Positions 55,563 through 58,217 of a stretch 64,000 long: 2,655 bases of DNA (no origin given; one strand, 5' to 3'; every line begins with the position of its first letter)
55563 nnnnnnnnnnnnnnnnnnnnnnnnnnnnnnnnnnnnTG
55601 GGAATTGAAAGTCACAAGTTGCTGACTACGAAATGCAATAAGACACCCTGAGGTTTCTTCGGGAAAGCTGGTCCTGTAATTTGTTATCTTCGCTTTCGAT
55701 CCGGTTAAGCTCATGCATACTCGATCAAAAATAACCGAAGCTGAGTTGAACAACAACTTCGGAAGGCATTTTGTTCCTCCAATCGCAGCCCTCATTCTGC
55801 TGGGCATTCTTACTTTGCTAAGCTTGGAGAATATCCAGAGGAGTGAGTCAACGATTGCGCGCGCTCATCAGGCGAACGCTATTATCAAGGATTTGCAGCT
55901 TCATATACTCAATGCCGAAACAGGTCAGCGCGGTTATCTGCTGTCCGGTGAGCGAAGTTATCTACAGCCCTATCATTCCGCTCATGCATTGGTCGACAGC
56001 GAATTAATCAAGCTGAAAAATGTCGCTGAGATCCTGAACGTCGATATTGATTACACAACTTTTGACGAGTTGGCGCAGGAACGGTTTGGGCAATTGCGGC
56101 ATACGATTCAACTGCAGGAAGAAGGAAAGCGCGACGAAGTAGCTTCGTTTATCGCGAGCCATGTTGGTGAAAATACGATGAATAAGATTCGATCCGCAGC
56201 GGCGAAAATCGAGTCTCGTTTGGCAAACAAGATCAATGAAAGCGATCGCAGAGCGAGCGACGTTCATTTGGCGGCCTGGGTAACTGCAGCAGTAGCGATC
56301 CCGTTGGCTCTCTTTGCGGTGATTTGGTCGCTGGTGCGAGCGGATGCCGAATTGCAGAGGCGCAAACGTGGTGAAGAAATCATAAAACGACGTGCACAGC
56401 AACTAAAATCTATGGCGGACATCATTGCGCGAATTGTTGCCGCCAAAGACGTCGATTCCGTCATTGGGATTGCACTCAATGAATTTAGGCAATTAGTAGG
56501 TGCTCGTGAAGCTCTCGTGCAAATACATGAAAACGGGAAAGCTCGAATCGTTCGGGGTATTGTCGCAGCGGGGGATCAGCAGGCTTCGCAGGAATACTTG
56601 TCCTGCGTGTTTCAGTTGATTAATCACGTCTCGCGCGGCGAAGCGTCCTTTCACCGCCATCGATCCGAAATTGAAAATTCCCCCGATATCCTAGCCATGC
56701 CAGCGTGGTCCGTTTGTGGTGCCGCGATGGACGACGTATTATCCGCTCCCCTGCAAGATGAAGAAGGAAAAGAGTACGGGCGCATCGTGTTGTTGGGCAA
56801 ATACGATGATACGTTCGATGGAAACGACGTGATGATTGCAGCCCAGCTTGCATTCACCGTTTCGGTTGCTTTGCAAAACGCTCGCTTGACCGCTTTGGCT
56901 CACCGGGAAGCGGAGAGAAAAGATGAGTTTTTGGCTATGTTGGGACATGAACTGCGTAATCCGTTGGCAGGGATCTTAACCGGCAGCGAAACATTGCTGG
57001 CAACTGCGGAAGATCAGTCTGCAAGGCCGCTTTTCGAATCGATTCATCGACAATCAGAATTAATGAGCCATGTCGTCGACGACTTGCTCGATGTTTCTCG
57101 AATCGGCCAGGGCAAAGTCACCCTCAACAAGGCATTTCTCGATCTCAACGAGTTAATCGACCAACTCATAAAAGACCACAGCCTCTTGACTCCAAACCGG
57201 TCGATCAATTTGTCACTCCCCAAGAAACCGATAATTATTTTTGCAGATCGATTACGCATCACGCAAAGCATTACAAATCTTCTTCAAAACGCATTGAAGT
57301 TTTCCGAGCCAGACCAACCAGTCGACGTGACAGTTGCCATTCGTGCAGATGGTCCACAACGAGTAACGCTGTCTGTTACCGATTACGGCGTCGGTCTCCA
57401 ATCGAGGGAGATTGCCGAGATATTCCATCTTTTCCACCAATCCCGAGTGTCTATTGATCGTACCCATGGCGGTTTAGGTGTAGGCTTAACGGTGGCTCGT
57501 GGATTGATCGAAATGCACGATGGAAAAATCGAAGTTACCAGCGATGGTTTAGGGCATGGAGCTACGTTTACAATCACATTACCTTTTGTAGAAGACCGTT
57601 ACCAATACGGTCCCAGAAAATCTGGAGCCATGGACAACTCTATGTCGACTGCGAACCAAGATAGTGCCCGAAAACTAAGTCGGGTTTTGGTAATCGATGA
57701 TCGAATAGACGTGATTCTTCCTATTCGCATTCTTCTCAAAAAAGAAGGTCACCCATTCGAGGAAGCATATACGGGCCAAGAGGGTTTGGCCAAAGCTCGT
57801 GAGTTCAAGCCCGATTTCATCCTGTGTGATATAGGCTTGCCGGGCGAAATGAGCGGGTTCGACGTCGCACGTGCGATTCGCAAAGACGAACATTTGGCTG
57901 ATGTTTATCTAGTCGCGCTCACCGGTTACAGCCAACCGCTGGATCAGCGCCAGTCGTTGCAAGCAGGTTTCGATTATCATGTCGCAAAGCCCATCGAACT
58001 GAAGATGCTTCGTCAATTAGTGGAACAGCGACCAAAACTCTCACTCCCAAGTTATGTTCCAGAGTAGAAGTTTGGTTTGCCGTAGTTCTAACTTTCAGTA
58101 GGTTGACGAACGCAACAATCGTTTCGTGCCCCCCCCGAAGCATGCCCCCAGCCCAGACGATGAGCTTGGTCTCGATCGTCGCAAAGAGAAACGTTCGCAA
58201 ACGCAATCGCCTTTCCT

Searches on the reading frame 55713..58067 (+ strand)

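Call 72: search_protein_families(library=pfam, proteins=[window:55713-58067:+], max_evalue=0.00001)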
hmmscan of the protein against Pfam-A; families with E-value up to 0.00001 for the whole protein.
window:55713-58067:+ (784 aa): 4 families
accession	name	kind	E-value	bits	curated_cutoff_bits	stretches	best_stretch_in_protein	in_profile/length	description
PF02518.31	HATPase_c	-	1.1e-21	77.8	26.4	1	512-625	2-109/111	Histidine kinase-, DNA gyrase B-, and HSP90-like ATPase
PF05227.19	CHASE3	-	3.2e-21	76.1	28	1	47-176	4-134/138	CHASE3 domain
PF00072.30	Response_reg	-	2.1e-18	66.9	30.2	1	658-770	1-110/111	Response regulator receiver domain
PF00512.31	HisKA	-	1.9e-16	60.3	26.9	1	403-467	2-66/66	His Kinase A (phospho-acceptor) domain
